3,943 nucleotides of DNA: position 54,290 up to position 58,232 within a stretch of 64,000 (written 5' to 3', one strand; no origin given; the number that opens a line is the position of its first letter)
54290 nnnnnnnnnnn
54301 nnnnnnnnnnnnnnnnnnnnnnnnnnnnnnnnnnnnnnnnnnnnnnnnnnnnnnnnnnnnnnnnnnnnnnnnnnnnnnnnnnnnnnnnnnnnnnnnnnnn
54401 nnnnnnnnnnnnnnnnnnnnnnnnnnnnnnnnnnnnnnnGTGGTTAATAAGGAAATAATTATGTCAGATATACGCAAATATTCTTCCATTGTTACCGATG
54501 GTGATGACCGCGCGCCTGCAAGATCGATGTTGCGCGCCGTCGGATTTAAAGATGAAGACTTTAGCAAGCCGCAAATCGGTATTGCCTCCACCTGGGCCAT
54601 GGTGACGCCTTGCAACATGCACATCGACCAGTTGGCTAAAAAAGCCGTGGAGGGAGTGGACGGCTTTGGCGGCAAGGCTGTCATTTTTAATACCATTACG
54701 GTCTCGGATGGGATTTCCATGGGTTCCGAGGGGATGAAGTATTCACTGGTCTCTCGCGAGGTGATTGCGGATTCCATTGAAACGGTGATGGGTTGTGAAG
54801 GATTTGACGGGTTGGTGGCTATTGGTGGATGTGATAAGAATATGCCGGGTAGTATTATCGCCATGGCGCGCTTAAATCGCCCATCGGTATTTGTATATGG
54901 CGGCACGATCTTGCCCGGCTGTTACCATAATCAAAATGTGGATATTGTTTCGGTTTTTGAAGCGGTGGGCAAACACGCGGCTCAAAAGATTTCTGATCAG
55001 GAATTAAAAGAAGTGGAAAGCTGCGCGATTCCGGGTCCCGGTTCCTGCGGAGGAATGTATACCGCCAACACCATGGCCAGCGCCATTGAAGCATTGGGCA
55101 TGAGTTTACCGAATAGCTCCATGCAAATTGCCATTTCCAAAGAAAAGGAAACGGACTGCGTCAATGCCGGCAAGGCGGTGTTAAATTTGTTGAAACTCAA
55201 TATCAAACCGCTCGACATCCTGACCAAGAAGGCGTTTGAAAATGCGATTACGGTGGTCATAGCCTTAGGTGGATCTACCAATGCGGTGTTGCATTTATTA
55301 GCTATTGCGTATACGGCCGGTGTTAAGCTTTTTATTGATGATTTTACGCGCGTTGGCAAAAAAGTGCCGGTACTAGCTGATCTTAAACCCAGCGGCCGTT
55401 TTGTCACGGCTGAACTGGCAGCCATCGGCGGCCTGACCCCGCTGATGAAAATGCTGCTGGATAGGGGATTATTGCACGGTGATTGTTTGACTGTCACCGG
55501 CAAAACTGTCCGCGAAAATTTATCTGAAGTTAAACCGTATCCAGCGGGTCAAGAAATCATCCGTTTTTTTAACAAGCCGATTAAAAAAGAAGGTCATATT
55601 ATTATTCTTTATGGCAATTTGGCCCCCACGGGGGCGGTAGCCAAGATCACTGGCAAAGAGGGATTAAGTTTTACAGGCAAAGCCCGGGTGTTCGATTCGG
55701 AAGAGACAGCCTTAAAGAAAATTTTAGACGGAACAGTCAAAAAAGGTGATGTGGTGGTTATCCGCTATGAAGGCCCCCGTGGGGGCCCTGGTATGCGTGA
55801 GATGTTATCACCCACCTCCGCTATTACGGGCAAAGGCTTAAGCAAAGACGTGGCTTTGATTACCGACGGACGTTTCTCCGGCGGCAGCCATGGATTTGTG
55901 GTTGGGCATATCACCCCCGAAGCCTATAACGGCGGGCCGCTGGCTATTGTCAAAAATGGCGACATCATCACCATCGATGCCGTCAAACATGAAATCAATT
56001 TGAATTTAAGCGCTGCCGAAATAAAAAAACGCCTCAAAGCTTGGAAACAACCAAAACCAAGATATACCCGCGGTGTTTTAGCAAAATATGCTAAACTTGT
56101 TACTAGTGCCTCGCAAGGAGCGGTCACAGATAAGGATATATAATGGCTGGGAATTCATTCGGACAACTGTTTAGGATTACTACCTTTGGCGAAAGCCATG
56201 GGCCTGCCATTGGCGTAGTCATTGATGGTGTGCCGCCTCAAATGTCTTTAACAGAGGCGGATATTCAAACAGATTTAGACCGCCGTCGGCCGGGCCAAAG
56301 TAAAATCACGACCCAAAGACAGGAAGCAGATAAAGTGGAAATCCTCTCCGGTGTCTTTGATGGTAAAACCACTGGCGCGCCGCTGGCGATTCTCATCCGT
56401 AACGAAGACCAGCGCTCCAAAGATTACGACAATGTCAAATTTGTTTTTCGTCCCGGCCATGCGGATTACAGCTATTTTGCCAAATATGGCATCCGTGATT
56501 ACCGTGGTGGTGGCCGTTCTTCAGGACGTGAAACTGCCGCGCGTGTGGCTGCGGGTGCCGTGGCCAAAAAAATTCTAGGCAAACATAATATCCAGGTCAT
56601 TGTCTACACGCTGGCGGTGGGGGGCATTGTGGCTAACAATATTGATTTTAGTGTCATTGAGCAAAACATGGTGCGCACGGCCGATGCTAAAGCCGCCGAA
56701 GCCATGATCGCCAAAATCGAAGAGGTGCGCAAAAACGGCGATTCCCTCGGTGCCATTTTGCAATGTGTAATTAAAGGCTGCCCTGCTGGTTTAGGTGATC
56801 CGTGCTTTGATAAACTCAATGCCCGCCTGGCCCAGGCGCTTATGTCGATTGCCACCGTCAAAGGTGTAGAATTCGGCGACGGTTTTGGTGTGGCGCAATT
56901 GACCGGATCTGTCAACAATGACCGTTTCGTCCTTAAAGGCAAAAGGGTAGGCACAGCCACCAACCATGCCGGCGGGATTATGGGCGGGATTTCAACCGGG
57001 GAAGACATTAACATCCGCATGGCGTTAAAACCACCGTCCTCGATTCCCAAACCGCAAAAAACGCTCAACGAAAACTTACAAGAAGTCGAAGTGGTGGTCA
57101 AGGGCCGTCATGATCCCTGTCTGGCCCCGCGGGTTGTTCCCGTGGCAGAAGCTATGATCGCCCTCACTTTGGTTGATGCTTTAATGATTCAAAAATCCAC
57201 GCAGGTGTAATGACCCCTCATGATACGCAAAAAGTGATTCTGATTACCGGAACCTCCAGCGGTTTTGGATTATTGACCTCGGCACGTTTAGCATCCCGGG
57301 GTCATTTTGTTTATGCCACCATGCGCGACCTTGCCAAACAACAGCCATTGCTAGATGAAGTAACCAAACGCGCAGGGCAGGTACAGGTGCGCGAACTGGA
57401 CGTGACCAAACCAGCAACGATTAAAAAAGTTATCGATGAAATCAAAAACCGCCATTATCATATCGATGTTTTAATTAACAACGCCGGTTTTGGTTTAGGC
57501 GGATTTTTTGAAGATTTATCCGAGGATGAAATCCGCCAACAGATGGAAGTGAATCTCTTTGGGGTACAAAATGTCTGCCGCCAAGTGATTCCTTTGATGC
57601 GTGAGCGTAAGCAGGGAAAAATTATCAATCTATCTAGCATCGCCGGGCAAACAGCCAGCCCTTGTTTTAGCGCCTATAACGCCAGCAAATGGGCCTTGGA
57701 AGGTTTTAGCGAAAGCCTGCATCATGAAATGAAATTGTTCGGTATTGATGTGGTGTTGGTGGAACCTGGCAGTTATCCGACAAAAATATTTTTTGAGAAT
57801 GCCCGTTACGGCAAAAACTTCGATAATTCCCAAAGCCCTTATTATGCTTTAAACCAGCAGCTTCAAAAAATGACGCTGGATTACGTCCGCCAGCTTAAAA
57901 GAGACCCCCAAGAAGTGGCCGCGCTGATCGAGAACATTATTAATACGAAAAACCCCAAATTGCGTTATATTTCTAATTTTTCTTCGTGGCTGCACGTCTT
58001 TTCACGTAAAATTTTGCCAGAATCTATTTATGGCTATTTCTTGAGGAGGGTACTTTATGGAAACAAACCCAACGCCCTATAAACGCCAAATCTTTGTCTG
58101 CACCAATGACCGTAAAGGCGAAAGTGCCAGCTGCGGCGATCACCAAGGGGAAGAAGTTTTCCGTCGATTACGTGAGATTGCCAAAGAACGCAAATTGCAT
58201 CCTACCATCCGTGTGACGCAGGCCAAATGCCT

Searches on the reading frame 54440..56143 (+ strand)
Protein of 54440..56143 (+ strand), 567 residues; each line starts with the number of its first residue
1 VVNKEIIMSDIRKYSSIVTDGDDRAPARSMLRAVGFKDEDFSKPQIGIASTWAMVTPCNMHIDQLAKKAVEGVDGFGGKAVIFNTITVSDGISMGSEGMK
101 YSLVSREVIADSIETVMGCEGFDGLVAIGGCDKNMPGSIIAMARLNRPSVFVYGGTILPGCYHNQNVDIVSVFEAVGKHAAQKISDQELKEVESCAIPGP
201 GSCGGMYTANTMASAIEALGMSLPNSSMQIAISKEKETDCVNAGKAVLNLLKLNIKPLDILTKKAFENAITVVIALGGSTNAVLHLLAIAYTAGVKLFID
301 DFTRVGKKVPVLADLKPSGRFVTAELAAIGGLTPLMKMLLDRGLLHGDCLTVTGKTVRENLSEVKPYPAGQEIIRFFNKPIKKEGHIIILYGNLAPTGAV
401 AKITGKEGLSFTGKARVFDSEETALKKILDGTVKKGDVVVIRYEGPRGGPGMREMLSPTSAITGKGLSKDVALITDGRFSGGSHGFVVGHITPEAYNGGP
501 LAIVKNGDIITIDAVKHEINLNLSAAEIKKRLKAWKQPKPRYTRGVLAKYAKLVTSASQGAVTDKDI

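Call 78: search_protein_families(library=pfam, proteins=[window:54440-56143:+], max_evalue=0.00001)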
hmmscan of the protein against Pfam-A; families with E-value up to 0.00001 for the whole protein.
window:54440-56143:+ (567 aa): 2 families
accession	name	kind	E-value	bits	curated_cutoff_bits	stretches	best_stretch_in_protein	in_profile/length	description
PF00920.27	ILVD_EDD_N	-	5.6e-127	423.7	27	1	43-360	1-316/316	Dihydroxy-acid/6-phosphogluconate dehydratase N-terminal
PF24877.1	ILV_EDD_C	-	3.9e-78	261.7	27.7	1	372-561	1-191/191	Dihydroxy-acid/6-phosphogluconate dehydratase C-terminal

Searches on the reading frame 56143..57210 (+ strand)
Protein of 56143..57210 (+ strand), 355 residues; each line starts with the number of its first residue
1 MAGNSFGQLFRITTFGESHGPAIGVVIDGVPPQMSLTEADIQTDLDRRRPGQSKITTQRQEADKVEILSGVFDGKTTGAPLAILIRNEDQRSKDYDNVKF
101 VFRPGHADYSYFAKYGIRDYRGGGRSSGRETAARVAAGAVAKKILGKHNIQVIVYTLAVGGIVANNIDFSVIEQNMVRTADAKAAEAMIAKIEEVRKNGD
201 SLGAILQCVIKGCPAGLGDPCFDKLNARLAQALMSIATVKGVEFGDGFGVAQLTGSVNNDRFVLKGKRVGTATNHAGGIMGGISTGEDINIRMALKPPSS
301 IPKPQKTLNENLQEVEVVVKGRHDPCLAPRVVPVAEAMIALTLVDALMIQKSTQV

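Call 78: search_protein_families(library=pfam, proteins=[window:56143-57210:+], max_evalue=0.00001)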
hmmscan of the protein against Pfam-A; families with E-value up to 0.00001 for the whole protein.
window:56143-57210:+ (355 aa): 1 family
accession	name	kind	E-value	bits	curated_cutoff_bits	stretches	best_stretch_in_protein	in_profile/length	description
PF01264.26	Chorismate_synt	-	2.3e-141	470.7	27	1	10-348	1-327/327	Chorismate synthase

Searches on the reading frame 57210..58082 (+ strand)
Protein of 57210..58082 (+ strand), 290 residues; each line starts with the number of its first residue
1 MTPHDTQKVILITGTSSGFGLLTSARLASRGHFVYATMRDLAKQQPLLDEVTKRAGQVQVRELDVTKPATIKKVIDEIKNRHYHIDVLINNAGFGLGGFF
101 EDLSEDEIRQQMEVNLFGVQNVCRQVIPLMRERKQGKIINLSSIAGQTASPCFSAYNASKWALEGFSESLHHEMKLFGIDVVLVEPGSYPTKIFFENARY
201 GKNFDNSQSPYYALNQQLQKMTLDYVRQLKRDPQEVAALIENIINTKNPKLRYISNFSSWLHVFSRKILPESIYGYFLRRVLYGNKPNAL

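Call 78: search_protein_families(library=pfam, proteins=[window:57210-58082:+], max_evalue=0.00001)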
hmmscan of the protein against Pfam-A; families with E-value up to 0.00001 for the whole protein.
window:57210-58082:+ (290 aa): 3 families
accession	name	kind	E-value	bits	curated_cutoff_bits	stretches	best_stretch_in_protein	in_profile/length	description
PF00106.31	adh_short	-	3.4e-51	173.9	26.6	1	8-193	1-186/195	short chain dehydrogenase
PF13561.12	adh_short_C2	-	6e-34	118.1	27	1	16-194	3-181/236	Enoyl-(Acyl carrier protein) reductase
PF08659.16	KR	-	5.6e-14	52.9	22.6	1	10-172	3-165/180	KR domain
